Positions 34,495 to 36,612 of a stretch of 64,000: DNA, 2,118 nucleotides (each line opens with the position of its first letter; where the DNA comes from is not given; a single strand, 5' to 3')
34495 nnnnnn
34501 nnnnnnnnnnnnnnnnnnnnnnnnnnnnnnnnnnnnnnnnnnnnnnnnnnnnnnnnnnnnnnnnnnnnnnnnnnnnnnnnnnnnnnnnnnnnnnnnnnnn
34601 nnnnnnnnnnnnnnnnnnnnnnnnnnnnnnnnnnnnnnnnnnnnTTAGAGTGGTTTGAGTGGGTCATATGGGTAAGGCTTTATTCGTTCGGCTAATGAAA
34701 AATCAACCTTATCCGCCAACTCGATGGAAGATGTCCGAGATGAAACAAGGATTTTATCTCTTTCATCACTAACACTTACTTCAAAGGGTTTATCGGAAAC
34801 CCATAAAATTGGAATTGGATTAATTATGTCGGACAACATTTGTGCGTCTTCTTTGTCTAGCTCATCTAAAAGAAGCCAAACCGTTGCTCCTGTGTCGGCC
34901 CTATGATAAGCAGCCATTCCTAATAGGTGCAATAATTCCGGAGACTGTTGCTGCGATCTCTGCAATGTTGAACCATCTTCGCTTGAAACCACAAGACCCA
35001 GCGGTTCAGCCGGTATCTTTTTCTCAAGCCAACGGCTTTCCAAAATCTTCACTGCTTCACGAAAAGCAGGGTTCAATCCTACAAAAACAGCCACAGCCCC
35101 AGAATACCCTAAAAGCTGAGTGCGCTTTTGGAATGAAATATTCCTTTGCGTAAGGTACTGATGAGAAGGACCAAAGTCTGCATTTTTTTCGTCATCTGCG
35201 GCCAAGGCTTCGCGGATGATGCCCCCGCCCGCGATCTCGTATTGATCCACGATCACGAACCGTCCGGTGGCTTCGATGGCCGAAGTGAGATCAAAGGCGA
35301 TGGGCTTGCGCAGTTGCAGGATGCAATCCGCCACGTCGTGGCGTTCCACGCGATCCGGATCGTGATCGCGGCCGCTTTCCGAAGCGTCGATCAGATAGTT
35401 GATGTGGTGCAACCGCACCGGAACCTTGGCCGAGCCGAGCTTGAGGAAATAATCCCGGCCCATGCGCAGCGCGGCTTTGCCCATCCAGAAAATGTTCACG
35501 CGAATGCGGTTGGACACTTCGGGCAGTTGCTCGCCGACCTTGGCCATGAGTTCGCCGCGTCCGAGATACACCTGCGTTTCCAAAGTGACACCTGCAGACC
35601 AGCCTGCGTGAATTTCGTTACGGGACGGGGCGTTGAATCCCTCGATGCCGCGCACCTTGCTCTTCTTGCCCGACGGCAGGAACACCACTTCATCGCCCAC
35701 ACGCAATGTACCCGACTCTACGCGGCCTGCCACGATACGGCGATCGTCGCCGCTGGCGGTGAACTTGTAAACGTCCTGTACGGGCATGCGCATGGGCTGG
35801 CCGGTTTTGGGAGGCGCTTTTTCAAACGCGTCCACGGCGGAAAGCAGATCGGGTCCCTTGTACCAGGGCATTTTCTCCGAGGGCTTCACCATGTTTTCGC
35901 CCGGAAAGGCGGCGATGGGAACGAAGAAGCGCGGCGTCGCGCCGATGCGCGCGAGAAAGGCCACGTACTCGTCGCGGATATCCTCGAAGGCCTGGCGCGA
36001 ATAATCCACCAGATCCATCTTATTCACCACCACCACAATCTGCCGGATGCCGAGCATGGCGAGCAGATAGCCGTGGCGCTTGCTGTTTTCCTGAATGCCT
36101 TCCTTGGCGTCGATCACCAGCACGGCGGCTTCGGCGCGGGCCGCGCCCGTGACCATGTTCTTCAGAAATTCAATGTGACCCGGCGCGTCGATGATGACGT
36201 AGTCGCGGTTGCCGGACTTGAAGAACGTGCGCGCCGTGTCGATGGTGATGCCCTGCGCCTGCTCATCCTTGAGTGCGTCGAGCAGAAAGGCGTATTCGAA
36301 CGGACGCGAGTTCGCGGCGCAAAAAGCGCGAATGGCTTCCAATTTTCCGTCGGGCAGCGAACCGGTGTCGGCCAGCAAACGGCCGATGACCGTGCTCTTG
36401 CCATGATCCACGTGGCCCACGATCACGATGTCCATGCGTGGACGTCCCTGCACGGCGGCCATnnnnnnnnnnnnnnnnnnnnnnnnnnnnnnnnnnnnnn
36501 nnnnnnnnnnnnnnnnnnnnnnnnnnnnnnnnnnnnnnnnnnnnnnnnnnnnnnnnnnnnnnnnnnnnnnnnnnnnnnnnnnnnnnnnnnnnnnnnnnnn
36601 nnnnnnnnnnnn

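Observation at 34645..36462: CysN fused to a catalytically dead APS-kinase-like domain of distinct (low-GC) composition, followed by an intact, overlapping cysC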

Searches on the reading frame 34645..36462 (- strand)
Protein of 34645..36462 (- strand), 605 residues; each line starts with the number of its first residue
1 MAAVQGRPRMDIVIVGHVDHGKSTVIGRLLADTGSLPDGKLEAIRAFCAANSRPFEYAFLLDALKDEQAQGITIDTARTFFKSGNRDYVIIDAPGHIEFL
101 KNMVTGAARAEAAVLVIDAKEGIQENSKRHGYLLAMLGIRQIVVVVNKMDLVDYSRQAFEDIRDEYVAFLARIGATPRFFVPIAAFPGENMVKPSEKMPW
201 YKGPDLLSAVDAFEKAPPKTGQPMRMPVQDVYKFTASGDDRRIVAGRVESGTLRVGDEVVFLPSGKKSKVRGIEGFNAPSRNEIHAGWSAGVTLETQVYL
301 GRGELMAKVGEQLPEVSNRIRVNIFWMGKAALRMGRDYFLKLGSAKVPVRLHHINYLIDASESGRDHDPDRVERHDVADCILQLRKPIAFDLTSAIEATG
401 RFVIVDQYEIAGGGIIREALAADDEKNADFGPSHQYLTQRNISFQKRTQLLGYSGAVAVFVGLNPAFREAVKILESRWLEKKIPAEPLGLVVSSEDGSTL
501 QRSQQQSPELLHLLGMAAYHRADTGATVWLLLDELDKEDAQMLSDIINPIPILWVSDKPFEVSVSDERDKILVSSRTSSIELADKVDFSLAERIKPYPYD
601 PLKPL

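Call 3: search_protein_families(library=pfam, proteins=[window:34645-36462:-], max_evalue=1)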
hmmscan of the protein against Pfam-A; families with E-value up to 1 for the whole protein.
window:34645-36462:- (605 aa): 10 families
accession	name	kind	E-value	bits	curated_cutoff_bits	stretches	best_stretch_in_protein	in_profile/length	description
PF00009.33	GTP_EFTU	-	1.1e-42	146.2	26.5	1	10-211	4-183/188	Elongation factor Tu GTP binding domain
PF22594.2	GTP-eEF1A_C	-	1.6e-16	60.9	27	1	320-416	2-100/101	GTP-eEF1A C-terminal domain-like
PF03144.31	GTP_EFTU_D2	-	1.6e-11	44.9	30.3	1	242-292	2-56/73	Elongation factor Tu domain 2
PF01926.29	MMR_HSR1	-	4.9e-07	30.3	21.9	1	68-148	28-113/113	50S ribosome-binding GTPase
PF02492.25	cobW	-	0.0039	17.2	20.7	1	92-160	90-163/180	CobW/HypB/UreG, nucleotide-binding domain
PF03029.23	ATP_bind_1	-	0.0041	17.4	27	1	83-163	88-183/240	Conserved hypothetical ATP binding protein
PF00350.29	Dynamin_N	-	0.051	14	27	1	12-31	1-20/168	Dynamin family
PF02421.24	FeoB_N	-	0.17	11.8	27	0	70-153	31-119/156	Ferrous iron transport protein B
PF13401.12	AAA_22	-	0.2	12.4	27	0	12-118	8-91/130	AAA domain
PF03193.22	RsgA_GTPase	-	0.24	11.7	30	0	108-168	21-81/174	RsgA GTPase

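Call 4: search_protein_families(library=ncbifam, proteins=[window:34645-36462:-], max_evalue=1)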
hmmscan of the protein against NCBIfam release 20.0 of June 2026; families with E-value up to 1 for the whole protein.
window:34645-36462:- (605 aa): 44 families (the best 25 are shown)
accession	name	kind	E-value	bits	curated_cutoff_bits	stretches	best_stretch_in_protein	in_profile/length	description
NF004035.0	PRK05506.1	subfamily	4.6e-113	378.7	715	1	11-478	26-484/632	bifunctional sulfate adenylyltransferase subunit 1/adenylylsulfate kinase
NF003478.0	PRK05124.1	equivalog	6.1e-102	341.6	590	1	10-430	28-447/475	sulfate adenylyltransferase subunit CysN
TIGR02034.1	CysN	subfamily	5.7e-101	338.5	336.1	1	12-408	3-396/406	sulfate adenylyltransferase, large subunit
NF008969.0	PRK12317.1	subfamily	2.8e-93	312.8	502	1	6-417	4-419/426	elongation factor 1-alpha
TIGR00483.1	EF-1_alpha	equivalog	1.2e-83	281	540.1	1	7-418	5-421/427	translation elongation factor EF-1 subunit alpha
NF000766.0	PRK00049.1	subfamily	1e-39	136.5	449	1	6-320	9-309/396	elongation factor Tu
NF009373.0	PRK12736.1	subfamily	2e-39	135.5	452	1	6-315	9-302/394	elongation factor Tu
NF009372.0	PRK12735.1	subfamily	1.4e-37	129.4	479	1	7-318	10-307/396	elongation factor Tu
TIGR00485.1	EF-Tu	equivalog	1.1e-36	126.4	522.4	1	7-315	10-302/394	elongation factor Tu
TIGR00475.1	selB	equivalog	7.7e-32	110.7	242.25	1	10-295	1-244/581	selenocysteine-specific translation elongation factor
TIGR03680.1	eif2g_arch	equivalog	1.9e-22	80.1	514.5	1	7-266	3-254/407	translation initiation factor IF-2 subunit gamma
NF003077.0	PRK04000.1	equivalog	4.4e-21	75.5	315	1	6-191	6-189/412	translation initiation factor IF-2 subunit gamma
TIGR01394.1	TypA_BipA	equivalog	4.4e-17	61.5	757.3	1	11-270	3-247/594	translational GTPase TypA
NF012153.1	tet_protect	equivalog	8.4e-17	60.6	775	1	11-165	2-144/614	tetracycline resistance ribosomal protection protein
TIGR01393.1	lepA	equivalog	4.3e-16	58.4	533.9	1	12-156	6-139/595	translation elongation factor 4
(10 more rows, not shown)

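Call 10: find_homologous_proteins(query=window:34645-36462:-, max_evalue=1e-50)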
Query window:34645-36462:- (605 aa): 7999 proteins with E <= 1e-50 among 8000 candidates; the best 120 are listed.
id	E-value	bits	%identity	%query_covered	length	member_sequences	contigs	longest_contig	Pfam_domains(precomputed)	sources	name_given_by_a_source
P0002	0.0e+0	1358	100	100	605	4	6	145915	PF01926.30,PF22594.3,PF00009.34,PF03144.32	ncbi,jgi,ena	jgi:bifunctional enzyme CysN/CysC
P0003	1.1e-264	897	76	90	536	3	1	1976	PF01926.30,PF22594.3,PF00009.34,PF03144.32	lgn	-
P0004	4.0e-256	869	74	92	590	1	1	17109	PF01926.30,PF22594.3,PF00009.34,PF03144.32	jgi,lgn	-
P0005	5.6e-255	865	69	97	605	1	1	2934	PF01926.30,PF22594.3,PF00009.34,PF03144.32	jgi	jgi:bifunctional enzyme CysN/CysC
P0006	3.7e-253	859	90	70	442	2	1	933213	PF01926.30,PF22594.3,PF00009.34,PF03144.32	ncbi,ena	-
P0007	3.8e-249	846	68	97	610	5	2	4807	PF01926.30,PF22594.3,PF00009.34,PF03144.32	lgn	-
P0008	4.6e-248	842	70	91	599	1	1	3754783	PF01926.30,PF22594.3,PF00009.34,PF03144.32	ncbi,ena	-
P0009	6.4e-245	832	70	91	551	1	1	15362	PF01926.30,PF22594.3,PF00009.34,PF03144.32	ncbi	-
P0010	6.3e-242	822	69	91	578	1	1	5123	PF01926.30,PF22594.3,PF00009.34,PF03144.32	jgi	jgi:bifunctional enzyme CysN/CysC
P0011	5.0e-241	819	68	91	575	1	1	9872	PF01926.30,PF22594.3,PF00009.34,PF03144.32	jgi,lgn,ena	-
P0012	3.4e-236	803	68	93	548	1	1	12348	PF01926.30,PF22594.3,PF00009.34,PF03144.32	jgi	jgi:bifunctional enzyme CysN/CysC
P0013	1.5e-232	791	69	91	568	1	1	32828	PF01926.30,PF22594.3,PF00009.34,PF03144.32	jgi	jgi:bifunctional enzyme CysN/CysC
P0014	8.5e-231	785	68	91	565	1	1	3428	PF01926.30,PF22594.3,PF00009.34,PF03144.32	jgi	jgi:bifunctional enzyme CysN/CysC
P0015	2.2e-230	784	68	91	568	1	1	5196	PF01926.30,PF22594.3,PF00009.34,PF03144.32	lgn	-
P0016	1.2e-229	782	68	91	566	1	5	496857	PF01926.30,PF22594.3,PF00009.34,PF03144.32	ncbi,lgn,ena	-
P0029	1.5e-217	742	64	90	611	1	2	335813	PF01926.30,PF22594.3,PF00009.34,PF03144.32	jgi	jgi:bifunctional enzyme CysN/CysC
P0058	2.6e-212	724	66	85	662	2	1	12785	PF01926.30,PF22594.3,PF00009.34,PF13671.13,PF13401.13,PF13191.13,PF03144.32,PF01583.27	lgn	-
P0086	5.3e-180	618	53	91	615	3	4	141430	PF22594.3,PF00009.34,PF03144.32,PF01583.27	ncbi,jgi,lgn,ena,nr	ncbi:MAG TPA: GTP-binding protein [Gemmatimonadales bacterium]|jgi:bifunctional enzyme CysN/CysC|nr:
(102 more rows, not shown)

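Call 14: list_cluster_members(proteins=[P0002, P0006, P0008])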
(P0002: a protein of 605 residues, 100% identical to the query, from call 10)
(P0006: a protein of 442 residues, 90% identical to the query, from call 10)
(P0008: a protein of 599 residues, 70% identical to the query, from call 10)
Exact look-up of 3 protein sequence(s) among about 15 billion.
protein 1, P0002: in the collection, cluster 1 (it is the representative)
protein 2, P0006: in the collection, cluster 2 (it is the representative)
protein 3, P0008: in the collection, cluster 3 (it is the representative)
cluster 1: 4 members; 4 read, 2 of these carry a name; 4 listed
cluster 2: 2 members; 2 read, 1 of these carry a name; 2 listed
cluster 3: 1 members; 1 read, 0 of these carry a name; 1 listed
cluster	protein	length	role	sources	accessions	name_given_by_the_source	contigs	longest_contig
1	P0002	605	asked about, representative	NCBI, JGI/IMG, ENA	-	bifunctional enzyme CysN/CysC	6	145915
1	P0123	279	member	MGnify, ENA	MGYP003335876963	FL=1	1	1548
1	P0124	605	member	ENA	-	-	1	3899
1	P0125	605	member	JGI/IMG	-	-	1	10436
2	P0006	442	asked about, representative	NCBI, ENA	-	-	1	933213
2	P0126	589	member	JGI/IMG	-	bifunctional enzyme CysN/CysC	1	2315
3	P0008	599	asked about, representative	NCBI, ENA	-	-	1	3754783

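Call 15: find_encoding_contigs(protein=P0006, flank=5000, max_places=2)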
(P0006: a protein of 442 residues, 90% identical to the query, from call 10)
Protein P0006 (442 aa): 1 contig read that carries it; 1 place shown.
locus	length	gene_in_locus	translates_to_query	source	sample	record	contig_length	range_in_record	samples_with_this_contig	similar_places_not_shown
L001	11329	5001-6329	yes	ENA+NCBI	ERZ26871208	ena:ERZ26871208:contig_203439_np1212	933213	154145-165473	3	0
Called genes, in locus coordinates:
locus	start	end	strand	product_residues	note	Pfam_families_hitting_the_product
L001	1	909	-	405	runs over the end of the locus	-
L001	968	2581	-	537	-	PF00370:FGGY_N, PF02782:FGGY_C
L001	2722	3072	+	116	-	PF00076:RRM_1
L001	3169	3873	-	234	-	PF01261:AP_endonuc_2 (faint)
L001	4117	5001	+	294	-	PF01507:PAPS_reduct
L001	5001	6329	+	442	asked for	PF00009:GTP_EFTU, PF01926:MMR_HSR1 (faint), PF03144:GTP_EFTU_D2, PF22594:GTP-eEF1A_C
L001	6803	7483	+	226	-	PF01583:APS_kinase, PF13671:AAA_33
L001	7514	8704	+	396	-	PF01565:FAD_binding_4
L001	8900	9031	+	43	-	-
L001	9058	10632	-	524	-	PF00657:Lipase_GDSL, PF13472:Lipase_GDSL_2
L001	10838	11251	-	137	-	PF27746:Small_heat_shock_put (weak), PF00011:HSP20, PF17886:ArsA_HSP20 (weak)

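Call 16: find_encoding_contigs(protein=P0002, flank=3000, max_places=6)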
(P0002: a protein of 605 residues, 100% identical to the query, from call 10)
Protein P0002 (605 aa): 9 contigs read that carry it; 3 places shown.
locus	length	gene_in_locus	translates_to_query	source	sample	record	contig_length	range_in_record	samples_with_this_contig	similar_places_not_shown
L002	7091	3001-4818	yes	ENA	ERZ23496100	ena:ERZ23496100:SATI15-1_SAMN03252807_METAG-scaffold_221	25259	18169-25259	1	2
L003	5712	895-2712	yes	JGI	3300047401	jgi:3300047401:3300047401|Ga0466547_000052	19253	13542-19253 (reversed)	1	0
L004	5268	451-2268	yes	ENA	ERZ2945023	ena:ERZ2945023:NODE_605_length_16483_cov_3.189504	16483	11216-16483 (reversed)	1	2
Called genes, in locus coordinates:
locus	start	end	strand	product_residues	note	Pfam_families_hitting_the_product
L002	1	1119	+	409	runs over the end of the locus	PF00149:Metallophos (weak)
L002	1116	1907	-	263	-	-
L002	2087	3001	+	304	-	PF01507:PAPS_reduct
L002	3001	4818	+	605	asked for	PF00009:GTP_EFTU, PF01926:MMR_HSR1 (faint), PF03144:GTP_EFTU_D2, PF22594:GTP-eEF1A_C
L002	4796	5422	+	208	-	PF01583:APS_kinase, PF13671:AAA_33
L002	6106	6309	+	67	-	PF00467:KOW (faint)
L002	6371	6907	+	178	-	-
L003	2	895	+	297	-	?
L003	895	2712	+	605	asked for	PF00009:GTP_EFTU, PF01926:MMR_HSR1 (faint), PF03144:GTP_EFTU_D2, PF22594:GTP-eEF1A_C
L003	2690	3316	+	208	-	PF01583:APS_kinase, PF13671:AAA_33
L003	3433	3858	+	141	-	-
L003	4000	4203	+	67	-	PF00467:KOW (faint)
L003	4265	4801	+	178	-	-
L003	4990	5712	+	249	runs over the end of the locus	PF11721:Malectin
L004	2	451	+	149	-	?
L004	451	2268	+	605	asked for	PF00009:GTP_EFTU, PF01926:MMR_HSR1 (faint), PF03144:GTP_EFTU_D2, PF22594:GTP-eEF1A_C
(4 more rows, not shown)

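Call 26: find_encoding_contigs(protein=P0008, flank=5000, max_places=1)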
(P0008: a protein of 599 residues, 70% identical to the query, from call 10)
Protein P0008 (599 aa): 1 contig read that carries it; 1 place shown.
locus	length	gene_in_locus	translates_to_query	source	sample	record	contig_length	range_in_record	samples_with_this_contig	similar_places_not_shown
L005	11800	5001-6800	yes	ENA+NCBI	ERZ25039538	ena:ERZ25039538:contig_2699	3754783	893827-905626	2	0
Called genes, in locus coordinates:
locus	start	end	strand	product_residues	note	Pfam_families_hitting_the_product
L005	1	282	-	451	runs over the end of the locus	PF00072:Response_reg, PF00158:Sigma54_activat, PF14532:Sigma54_activ_2, PF07728:AAA_5 (weak), PF25601:AAA_lid_14, PF02954:HTH_8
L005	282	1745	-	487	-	PF00672:HAMP, PF00512:HisKA, PF02518:HATPase_c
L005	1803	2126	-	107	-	-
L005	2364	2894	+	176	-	-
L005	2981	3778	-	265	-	-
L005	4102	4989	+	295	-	PF01507:PAPS_reduct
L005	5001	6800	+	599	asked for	PF00009:GTP_EFTU, PF01926:MMR_HSR1 (faint), PF03144:GTP_EFTU_D2, PF22594:GTP-eEF1A_C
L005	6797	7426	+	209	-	PF01583:APS_kinase, PF13671:AAA_33 (faint)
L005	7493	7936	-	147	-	PF00011:HSP20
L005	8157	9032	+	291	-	-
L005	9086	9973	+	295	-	PF16881:LIAS_N, PF04055:Radical_SAM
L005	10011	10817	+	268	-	PF20240:DUF6597, PF00165:HTH_AraC (faint), PF12833:HTH_18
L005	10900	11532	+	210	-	PF01814:Hemerythrin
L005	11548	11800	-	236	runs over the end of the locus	PF01553:Acyltransferase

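Call 27: find_encoding_contigs(protein=P0029, flank=5000, max_places=1)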
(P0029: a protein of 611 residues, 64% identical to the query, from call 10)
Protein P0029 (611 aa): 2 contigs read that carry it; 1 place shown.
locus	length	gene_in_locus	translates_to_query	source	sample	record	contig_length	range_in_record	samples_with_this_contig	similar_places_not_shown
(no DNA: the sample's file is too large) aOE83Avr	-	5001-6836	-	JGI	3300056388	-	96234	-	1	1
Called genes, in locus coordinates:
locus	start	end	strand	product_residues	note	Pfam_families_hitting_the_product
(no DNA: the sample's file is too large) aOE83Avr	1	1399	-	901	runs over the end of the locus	PF02861:Clp_N, PF23569:NBD_SMAX1, PF00004:AAA, PF17871:AAA_lid_9, PF00004:AAA, PF07724:AAA_2, PF07728:AAA_5, PF10431:ClpB_D2-small, +9 more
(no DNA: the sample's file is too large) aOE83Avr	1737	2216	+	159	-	-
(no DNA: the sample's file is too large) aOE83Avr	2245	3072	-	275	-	-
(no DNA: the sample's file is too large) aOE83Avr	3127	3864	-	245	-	-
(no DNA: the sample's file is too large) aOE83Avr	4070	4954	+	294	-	PF01507:PAPS_reduct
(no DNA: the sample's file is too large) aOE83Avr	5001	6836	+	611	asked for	PF00009:GTP_EFTU, PF01926:MMR_HSR1 (faint), PF03144:GTP_EFTU_D2, PF22594:GTP-eEF1A_C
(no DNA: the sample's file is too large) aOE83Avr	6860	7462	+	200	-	PF01583:APS_kinase, PF13671:AAA_33 (weak)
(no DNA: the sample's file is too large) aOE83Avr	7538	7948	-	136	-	PF00011:HSP20, PF17886:ArsA_HSP20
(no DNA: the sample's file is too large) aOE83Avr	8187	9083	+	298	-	-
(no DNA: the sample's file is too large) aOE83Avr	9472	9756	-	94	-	PF13340:DUF4096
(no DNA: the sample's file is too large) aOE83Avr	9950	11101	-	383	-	-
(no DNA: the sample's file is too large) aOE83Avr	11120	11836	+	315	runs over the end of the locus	PF16881:LIAS_N (weak), PF04055:Radical_SAM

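Call 28: find_encoding_contigs(protein=P0086, flank=5000, max_places=1)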
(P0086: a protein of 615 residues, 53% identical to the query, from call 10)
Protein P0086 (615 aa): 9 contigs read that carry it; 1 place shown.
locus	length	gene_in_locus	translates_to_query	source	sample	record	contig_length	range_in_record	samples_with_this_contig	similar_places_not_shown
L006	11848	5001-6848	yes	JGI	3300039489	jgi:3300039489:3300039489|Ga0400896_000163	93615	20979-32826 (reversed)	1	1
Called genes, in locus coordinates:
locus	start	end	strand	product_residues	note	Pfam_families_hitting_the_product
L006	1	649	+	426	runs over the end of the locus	PF13439:Glyco_transf_4, PF13579:Glyco_trans_4_4, PF00534:Glycos_transf_1, PF13692:Glyco_trans_1_4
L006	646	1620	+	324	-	PF01073:3Beta_HSD, PF01370:Epimerase, PF02719:Polysacc_synt_2, PF04321:RmlD_sub_bind, PF16363:GDP_Man_Dehyd, PF07993:NAD_binding_4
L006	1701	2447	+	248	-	PF01522:Polysacc_deac_1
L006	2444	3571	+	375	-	PF00535:Glycos_transf_2, PF10111:Glyco_tranf_2_2, PF13641:Glyco_tranf_2_3, PF13506:Glyco_transf_21 (weak), PF13632:Glyco_trans_2_3 (weak)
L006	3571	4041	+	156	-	-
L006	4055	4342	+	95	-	-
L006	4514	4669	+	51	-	-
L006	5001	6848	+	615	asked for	PF00009:GTP_EFTU, PF03144:GTP_EFTU_D2, PF22594:GTP-eEF1A_C, PF01583:APS_kinase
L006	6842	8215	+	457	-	PF00459:Inositol_P, PF01583:APS_kinase, PF13238:AAA_18 (weak), PF13671:AAA_33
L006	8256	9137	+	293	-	PF01507:PAPS_reduct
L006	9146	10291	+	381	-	PF02771:Acyl-CoA_dh_N, PF02770:Acyl-CoA_dh_M, PF00441:Acyl-CoA_dh_1, PF08028:Acyl-CoA_dh_2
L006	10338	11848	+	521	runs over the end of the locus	PF00501:AMP-binding, PF13193:AMP-binding_C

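Call 29: find_encoding_contigs(protein=P0016, flank=5000, max_places=1)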
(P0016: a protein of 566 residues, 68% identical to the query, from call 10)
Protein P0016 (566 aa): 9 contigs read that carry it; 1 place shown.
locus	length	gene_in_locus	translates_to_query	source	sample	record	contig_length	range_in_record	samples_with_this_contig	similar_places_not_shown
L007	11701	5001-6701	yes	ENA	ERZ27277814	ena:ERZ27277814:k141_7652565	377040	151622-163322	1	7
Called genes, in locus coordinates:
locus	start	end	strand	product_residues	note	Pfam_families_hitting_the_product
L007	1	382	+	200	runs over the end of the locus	-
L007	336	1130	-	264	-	PF20260:PUA_4, PF04452:Methyltrans_RNA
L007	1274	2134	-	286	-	PF04055:Radical_SAM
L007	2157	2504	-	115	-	-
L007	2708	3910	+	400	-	PF00149:Metallophos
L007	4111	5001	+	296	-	PF01507:PAPS_reduct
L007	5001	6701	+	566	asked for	PF00009:GTP_EFTU, PF01926:MMR_HSR1 (faint), PF03144:GTP_EFTU_D2, PF22594:GTP-eEF1A_C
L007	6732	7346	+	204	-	PF01583:APS_kinase, PF13671:AAA_33 (weak)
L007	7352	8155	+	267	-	PF13489:Methyltransf_23, PF01209:Ubie_methyltran, PF03141:Methyltransf_29 (weak), PF13847:Methyltransf_31, PF08241:Methyltransf_11, PF08242:Methyltransf_12, PF13649:Methyltransf_25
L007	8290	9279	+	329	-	PF00657:Lipase_GDSL (faint), PF13472:Lipase_GDSL_2 (weak)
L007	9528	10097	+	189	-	-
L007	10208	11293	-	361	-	PF00180:Iso_dh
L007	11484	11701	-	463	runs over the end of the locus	PF00657:Lipase_GDSL, PF13472:Lipase_GDSL_2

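Call 36: find_encoding_contigs(protein=P0005, flank=3000, max_places=1)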
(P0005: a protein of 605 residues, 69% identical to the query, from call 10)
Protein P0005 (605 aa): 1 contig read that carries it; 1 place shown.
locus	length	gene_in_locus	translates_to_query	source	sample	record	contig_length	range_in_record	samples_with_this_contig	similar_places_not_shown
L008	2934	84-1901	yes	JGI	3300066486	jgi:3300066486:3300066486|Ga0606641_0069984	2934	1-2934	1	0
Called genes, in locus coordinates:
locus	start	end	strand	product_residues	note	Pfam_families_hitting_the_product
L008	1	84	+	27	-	?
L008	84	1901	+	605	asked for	PF00009:GTP_EFTU, PF01926:MMR_HSR1 (faint), PF03144:GTP_EFTU_D2 (weak), PF22594:GTP-eEF1A_C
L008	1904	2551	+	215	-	PF01583:APS_kinase, PF13671:AAA_33 (weak)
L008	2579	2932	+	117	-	PF09966:DUF2200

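Call 37: find_encoding_contigs(protein=P0007, flank=3000, max_places=1)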
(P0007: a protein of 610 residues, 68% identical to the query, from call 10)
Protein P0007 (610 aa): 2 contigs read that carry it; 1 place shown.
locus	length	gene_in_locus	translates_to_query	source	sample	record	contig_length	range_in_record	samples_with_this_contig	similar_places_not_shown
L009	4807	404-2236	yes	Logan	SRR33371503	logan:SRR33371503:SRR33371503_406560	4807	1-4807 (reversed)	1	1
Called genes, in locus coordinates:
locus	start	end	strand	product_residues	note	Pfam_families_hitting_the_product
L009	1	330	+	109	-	?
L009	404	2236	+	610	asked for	PF00009:GTP_EFTU, PF01926:MMR_HSR1 (faint), PF03144:GTP_EFTU_D2, PF22594:GTP-eEF1A_C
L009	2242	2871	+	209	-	PF01583:APS_kinase, PF13671:AAA_33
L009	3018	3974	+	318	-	PF00657:Lipase_GDSL (weak), PF13472:Lipase_GDSL_2 (weak)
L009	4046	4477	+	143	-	-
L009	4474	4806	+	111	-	?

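Call 38: find_encoding_contigs(protein=P0003, flank=3000, max_places=1)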
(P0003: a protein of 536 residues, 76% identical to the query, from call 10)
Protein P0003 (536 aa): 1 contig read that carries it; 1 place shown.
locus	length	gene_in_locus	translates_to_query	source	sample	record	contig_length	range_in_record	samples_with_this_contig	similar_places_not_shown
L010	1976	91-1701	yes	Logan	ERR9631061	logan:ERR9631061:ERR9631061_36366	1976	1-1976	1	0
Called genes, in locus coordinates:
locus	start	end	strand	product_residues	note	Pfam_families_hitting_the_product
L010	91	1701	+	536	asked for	PF00009:GTP_EFTU, PF01926:MMR_HSR1 (faint), PF03144:GTP_EFTU_D2, PF22594:GTP-eEF1A_C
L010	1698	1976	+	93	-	?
